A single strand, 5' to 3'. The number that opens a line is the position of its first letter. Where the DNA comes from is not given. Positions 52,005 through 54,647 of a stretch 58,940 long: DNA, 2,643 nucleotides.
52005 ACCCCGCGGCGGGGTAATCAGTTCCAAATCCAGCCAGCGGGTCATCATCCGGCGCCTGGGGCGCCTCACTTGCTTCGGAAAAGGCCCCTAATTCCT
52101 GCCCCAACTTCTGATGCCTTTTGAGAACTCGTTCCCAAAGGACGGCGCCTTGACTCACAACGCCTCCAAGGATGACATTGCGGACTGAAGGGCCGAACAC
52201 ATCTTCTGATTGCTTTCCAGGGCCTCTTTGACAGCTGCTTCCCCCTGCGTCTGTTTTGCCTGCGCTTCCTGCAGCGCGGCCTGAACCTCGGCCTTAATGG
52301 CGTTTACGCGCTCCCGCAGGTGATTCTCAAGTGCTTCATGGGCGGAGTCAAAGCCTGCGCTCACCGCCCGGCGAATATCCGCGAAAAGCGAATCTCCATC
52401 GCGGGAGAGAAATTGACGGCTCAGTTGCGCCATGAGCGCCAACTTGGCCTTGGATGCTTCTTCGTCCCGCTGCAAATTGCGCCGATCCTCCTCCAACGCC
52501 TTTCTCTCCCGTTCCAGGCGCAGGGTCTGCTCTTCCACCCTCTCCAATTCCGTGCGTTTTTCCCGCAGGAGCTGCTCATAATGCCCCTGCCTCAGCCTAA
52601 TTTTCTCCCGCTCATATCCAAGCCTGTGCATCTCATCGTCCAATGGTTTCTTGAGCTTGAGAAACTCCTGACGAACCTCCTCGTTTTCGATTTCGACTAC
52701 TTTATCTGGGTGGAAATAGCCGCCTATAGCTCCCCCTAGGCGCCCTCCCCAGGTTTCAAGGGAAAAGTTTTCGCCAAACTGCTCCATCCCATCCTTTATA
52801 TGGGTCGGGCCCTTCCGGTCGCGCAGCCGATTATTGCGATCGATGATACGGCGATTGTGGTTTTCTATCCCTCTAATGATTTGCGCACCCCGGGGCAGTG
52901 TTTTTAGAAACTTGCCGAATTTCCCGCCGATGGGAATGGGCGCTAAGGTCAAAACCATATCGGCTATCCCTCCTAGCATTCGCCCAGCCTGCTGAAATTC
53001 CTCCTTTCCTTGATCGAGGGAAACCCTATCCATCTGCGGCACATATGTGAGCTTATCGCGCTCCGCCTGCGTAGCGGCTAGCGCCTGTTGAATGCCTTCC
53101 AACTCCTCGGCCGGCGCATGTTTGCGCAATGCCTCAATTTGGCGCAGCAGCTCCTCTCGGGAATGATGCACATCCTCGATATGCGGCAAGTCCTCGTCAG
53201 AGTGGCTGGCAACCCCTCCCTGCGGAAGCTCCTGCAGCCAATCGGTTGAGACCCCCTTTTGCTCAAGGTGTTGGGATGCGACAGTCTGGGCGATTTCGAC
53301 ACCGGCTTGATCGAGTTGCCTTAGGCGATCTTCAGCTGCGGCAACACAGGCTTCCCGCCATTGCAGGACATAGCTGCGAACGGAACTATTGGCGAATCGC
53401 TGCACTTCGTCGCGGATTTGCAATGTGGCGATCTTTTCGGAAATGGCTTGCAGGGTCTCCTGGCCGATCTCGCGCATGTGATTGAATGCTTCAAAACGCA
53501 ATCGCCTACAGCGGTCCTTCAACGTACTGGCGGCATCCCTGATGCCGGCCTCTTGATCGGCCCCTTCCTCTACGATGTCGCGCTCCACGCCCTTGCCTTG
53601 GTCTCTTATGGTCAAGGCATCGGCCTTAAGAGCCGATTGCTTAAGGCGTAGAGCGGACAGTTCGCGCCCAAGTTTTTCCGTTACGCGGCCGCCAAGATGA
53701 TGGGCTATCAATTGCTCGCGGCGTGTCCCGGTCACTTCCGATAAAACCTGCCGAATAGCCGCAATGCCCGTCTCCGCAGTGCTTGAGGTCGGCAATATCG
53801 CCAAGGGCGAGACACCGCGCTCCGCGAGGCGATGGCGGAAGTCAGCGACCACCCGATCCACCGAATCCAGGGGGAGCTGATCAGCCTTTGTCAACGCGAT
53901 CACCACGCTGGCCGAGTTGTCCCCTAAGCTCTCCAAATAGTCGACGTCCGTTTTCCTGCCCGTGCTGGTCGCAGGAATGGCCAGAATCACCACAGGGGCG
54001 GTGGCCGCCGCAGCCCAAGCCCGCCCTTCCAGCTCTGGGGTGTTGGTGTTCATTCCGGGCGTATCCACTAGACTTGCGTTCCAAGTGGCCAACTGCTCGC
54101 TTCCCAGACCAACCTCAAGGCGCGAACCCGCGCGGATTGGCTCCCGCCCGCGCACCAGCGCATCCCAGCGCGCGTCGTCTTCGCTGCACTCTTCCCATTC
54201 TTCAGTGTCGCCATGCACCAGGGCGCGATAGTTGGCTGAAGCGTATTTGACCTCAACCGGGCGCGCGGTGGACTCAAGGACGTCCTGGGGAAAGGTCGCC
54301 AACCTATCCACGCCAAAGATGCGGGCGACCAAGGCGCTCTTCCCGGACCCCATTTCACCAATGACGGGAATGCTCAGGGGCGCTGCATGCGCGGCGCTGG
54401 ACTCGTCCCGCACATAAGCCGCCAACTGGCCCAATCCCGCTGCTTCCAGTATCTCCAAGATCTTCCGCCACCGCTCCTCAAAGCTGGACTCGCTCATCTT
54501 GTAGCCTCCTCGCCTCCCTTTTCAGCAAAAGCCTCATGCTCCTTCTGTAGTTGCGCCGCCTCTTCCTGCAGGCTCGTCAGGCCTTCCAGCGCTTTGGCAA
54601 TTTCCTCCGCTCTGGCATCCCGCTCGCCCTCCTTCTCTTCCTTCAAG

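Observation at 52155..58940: Three paralogous DLPs share a conserved G-F-x..L-G-P-K hydrophobic loop in the middle of the stalk (putative membrane paddle)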

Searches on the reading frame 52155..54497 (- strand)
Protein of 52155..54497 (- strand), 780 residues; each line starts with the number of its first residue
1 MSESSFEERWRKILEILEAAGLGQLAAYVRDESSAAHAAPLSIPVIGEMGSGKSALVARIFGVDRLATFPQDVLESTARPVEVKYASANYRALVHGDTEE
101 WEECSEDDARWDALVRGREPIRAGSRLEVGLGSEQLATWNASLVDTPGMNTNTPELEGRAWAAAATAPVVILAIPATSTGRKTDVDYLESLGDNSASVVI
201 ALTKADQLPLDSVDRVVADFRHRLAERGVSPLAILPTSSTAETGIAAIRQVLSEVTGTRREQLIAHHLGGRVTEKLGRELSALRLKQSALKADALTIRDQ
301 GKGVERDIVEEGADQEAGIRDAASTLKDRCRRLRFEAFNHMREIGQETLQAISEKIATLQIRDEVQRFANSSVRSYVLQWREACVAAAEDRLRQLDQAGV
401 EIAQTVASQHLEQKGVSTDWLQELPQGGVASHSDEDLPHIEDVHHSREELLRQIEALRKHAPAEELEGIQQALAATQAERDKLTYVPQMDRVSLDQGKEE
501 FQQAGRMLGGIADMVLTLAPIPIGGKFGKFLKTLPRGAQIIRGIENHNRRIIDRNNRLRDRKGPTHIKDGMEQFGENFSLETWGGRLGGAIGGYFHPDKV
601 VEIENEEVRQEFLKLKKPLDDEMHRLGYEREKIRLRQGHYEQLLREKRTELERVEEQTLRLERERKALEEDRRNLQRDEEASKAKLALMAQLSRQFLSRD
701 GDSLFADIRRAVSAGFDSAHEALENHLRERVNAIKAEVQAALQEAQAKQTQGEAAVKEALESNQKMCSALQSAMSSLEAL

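Call 8: search_protein_families(library=pfam, proteins=[window:52155-54497:-], max_evalue=0.01)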
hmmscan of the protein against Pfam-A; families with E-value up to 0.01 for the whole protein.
window:52155-54497:- (780 aa): 5 families
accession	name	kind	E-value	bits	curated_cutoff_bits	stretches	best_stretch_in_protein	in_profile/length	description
PF00350.29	Dynamin_N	-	5.1e-08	33.6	27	1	43-201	1-163/168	Dynamin family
PF00009.33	GTP_EFTU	-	0.00043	20.4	26.5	0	141-254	71-184/188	Elongation factor Tu GTP binding domain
PF01926.29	MMR_HSR1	-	0.0019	18.7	21.9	0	45-204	4-113/113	50S ribosome-binding GTPase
PF03193.22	RsgA_GTPase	-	0.0075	16.5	30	0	159-254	17-106/174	RsgA GTPase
PF05049.19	IIGP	-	0.0075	15.8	24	0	10-89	5-84/375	Interferon-inducible GTPase (IIGP)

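Call 9: search_protein_families(library=padloc, proteins=[window:52155-54497:-], max_evalue=0.01)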
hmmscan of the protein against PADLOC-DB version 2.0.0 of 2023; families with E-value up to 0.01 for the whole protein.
window:52155-54497:- (780 aa): 2 families
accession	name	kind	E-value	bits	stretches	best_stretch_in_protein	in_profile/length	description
PDLC03841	LeoBC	-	0.0018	15.5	0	140-186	123-169/601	-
PDLC03859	LmuB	-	0.0094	13.2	0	297-634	219-476/611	-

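Call 20: find_homologous_proteins(query=window:52155-54497:-, max_evalue=0.00001)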
Query window:52155-54497:- (780 aa): 39 proteins with E <= 0.00001 among 8000 candidates.
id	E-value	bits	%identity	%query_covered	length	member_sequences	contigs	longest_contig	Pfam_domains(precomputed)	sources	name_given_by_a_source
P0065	0.0e+0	1688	100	100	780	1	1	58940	PF00350.30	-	-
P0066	0.0e+0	1563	94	100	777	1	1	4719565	PF00350.30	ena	-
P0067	0.0e+0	1204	73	100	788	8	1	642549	PF00350.30,PF00009.34,PF03193.23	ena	-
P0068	0.0e+0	1189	72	100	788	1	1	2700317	PF00350.30,PF00009.34,PF03193.23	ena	-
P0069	0.0e+0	1142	69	100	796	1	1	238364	PF00350.30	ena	-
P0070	0.0e+0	1117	68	100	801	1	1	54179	PF00350.30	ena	-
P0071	0.0e+0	1104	67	100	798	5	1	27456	PF00350.30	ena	-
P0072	0.0e+0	1074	67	100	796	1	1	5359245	PF00350.30,PF00009.34,PF03193.23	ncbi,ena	-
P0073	0.0e+0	1054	65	100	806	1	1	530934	PF00350.30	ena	-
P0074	0.0e+0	1039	63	100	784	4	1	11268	PF01926.30,PF00350.30,PF00009.34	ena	-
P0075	0.0e+0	1038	64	100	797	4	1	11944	PF00350.30,PF00009.34,PF03193.23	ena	-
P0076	0.0e+0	1035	64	100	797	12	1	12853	PF00350.30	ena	-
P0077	0.0e+0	1030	62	100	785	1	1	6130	PF00350.30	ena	-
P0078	0.0e+0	1028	63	100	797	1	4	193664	PF00350.30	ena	-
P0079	0.0e+0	1019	63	100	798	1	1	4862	PF00350.30,PF00009.34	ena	-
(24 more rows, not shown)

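Call 43: predict_structure(alignment_id=A2)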
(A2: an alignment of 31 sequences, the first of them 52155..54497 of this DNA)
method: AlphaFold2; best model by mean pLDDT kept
length: 780 residues; sequences in the alignment: 31
mean_pLDDT: 75.3   pTM: 0.42
mean pLDDT of the five models: 75.3, 73.7, 72.7, 72.7, 70.9
residues with pLDDT >= 90: 73; 70-90: 497; 50-70: 129; < 50: 81
segments of 3 or more residues with pLDDT < 50: 1-3, 427-431, 433-435, 490-500, 502-510, 512-516, 559-600
pLDDT, mean of each block of 10 residues (from residue 1): 61 90 89 72 81 81 62 65 80 80 81 81 82 68 77 73 77 87 84 82 86 86 89 81 79 73 71 88 92 85 84 83 82 90 92 90 85 84 83 69 62 59 55 52 76 81 78 83 65 37 46 49 60 64 71 58 32 34 42 42 65 82 86 83 85 81 76 79 87 87 84 82 82 86 86 89 93 85
secondary structure, 60 per line:
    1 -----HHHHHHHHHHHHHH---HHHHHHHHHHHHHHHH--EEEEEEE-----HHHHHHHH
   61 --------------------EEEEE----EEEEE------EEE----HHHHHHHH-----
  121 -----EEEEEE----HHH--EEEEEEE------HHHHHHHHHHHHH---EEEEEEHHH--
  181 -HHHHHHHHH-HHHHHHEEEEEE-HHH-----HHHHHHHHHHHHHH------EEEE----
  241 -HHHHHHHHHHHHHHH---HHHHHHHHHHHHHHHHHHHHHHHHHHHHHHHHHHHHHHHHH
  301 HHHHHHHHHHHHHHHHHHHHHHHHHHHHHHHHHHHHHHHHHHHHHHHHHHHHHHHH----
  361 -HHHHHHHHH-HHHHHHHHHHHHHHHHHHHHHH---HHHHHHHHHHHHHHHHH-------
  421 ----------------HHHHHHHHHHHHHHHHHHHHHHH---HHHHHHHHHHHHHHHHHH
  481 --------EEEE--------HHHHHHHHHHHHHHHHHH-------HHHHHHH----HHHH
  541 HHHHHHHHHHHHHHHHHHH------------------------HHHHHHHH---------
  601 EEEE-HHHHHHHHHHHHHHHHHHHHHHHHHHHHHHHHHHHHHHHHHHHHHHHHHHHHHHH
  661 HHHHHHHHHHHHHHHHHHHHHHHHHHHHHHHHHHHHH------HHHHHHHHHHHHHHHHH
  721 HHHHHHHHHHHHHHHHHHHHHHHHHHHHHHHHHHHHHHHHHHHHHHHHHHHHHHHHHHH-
elements in order (helices of 4 or more, strands of 3 or more residues): H6-19 H23-38 E41-47 H53-60 E81-85 E90-94 E101-103 H108-115 E126-131 E141-147 H154-166 E170-175 H182-190 H192-197 E198-203 H213-226 E233-236 H242-256 H260-356 H362-370 H372-393 H397-413 H437-459 H463-480 E489-492 H501-518 H526-532 H537-559 H584-591 E601-604 H606-697 H704-779

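Call 44: search_protein_families(library=ncbifam, proteins=[window:52155-54497:-], max_evalue=0.1)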
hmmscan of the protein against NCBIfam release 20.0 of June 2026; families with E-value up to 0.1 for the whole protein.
window:52155-54497:- (780 aa): 7 families
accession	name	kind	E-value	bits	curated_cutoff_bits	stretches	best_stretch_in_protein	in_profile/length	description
TIGR03594.1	GTPase_EngA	equivalog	6.8e-08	31.9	306.7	1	158-267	249-357/432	ribosome biogenesis GTPase Der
NF000908.1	PRK00089.1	equivalog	1.2e-06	28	237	1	143-255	55-166/291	GTPase Era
TIGR03598.1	GTPase_YsxC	equivalog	0.00018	21.3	124.45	1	174-252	108-185/186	ribosome biogenesis GTP-binding protein YihA/YsxC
NF000355.4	ribo_prot_ABC_F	equivalog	0.0054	15.7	380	0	629-759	188-313/499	ribosomal protection-like ABC-F family protein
NF009435.1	PRK12794.1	equivalog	0.008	16.2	91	1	736-776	25-65/116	flagellar biosynthesis regulator FlaF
TIGR00231.1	small_GTP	domain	0.042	13.6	42.5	0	42-233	5-148/164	GTP-binding protein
NF052657.1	RIprotDnaBBac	equivalog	0.048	12.3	800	1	364-461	374-471/473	replicative helicase loading/DNA remodeling protein DnaB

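Call 48: fold_search(model_id=the predicted structure, library=pdb)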
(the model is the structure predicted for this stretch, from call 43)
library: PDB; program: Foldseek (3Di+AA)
matches with E <= 10: 659; with E <= 0.001: 147
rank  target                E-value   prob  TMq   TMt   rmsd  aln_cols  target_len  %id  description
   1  6j72                  3.5e-13  1.00  0.25  0.33  65.4       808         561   13  Crystal structure of IniA from Mycobacterium smegmatis with GTP bound (released 2019-09-11)
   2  6j73_B                5.5e-13  1.00  0.27  0.37  50.7       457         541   17  Crystal structure of IniA from Mycobacterium smegmatis (released 2019-09-11)
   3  2j69_A                3.1e-12  1.00  0.25  0.28  73.1       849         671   13  Bacterial dynamin-like protein BDLP (released 2006-12-04)
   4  6j73_A                9.1e-12  1.00  0.26  0.36  48.8       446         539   17  Crystal structure of IniA from Mycobacterium smegmatis (released 2019-09-11)
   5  5oxf_A                6.3e-11  1.00  0.27  0.30  30.6       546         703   13  An oligomerised bacterial dynamin pair provides a mechanism for the long range sensing and tethering of membranes (released 2018-09-05)
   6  5oxf_B                1.6e-10  1.00  0.25  0.31  25.6       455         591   15  An oligomerised bacterial dynamin pair provides a mechanism for the long range sensing and tethering of membranes (released 2018-09-05)
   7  5owv_A                1.9e-10  1.00  0.25  0.28  52.8       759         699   12  An oligomerised bacterial dynamin pair provides a mechanism for the long-range sensing and tethering of membranes (released 2018-09-05)
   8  5owv_B                2.1e-10  1.00  0.23  0.30  25.7       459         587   16  An oligomerised bacterial dynamin pair provides a mechanism for the long-range sensing and tethering of membranes (released 2018-09-05)
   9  8ct1_A                2.2e-10  1.00  0.20  0.22  46.5       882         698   11  CryoEM structure of human S-OPA1 assembled on lipid membrane in membrane-adjacent state (released 2023-08-30)
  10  5owv_C                5.9e-10  1.00  0.24  0.30  64.7       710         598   13  An oligomerised bacterial dynamin pair provides a mechanism for the long-range sensing and tethering of membranes (released 2018-09-05)
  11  2j68                  6.2e-10  1.00  0.21  0.24  78.0       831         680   12  Bacterial dynamin-like protein BDLP, GDP bound (released 2006-12-04)
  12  5oxf_C                2.0e-09  1.00  0.25  0.31  64.7       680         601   13  An oligomerised bacterial dynamin pair provides a mechanism for the long range sensing and tethering of membranes (released 2018-09-05)
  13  5gom_B                7.9e-09  1.00  0.27  0.47   8.1       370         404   14  Truncated mitofusin-1, transition-like state (released 2017-02-01)
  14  5gnr                  7.9e-09  1.00  0.26  0.45   7.2       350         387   12  the structure of mini-MFN1 K88A in complex with GDP (released 2016-11-23)
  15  5gom_A                7.9e-09  1.00  0.25  0.42  10.3       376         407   13  Truncated mitofusin-1, transition-like state (released 2017-02-01)
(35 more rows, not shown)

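Call 63: search_solved_structures(query=A2, max_evalue=0.01, show_alignments=2)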
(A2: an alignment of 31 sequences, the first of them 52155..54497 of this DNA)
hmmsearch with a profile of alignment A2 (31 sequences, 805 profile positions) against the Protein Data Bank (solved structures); distinct sequences matched with E-value up to 0.01: 9.
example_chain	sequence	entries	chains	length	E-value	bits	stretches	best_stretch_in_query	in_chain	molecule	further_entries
5owv_C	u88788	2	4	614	4e-05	25.3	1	41-219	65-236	GTP-binding protein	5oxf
2qag_A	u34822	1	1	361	0.00028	22.5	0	532-696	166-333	Septin-2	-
2qa5_A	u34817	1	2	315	0.0016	20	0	39-82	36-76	Septin-2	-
2qnr_A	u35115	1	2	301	0.0017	19.9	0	41-82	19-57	Septin-2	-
7m6j_A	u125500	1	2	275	0.0039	18.7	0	42-82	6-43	Septin-2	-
6upq_A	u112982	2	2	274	0.004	18.6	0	42-82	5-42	Septin-2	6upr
6upa_A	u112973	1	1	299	0.0045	18.5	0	42-82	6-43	Septin-2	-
7ves_A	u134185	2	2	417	0.0053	18.2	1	13-78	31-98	T-cell-specific guanine nucleotide triphosphate-binding protein 2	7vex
3ftq_A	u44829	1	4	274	0.0064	18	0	42-82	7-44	Septin-2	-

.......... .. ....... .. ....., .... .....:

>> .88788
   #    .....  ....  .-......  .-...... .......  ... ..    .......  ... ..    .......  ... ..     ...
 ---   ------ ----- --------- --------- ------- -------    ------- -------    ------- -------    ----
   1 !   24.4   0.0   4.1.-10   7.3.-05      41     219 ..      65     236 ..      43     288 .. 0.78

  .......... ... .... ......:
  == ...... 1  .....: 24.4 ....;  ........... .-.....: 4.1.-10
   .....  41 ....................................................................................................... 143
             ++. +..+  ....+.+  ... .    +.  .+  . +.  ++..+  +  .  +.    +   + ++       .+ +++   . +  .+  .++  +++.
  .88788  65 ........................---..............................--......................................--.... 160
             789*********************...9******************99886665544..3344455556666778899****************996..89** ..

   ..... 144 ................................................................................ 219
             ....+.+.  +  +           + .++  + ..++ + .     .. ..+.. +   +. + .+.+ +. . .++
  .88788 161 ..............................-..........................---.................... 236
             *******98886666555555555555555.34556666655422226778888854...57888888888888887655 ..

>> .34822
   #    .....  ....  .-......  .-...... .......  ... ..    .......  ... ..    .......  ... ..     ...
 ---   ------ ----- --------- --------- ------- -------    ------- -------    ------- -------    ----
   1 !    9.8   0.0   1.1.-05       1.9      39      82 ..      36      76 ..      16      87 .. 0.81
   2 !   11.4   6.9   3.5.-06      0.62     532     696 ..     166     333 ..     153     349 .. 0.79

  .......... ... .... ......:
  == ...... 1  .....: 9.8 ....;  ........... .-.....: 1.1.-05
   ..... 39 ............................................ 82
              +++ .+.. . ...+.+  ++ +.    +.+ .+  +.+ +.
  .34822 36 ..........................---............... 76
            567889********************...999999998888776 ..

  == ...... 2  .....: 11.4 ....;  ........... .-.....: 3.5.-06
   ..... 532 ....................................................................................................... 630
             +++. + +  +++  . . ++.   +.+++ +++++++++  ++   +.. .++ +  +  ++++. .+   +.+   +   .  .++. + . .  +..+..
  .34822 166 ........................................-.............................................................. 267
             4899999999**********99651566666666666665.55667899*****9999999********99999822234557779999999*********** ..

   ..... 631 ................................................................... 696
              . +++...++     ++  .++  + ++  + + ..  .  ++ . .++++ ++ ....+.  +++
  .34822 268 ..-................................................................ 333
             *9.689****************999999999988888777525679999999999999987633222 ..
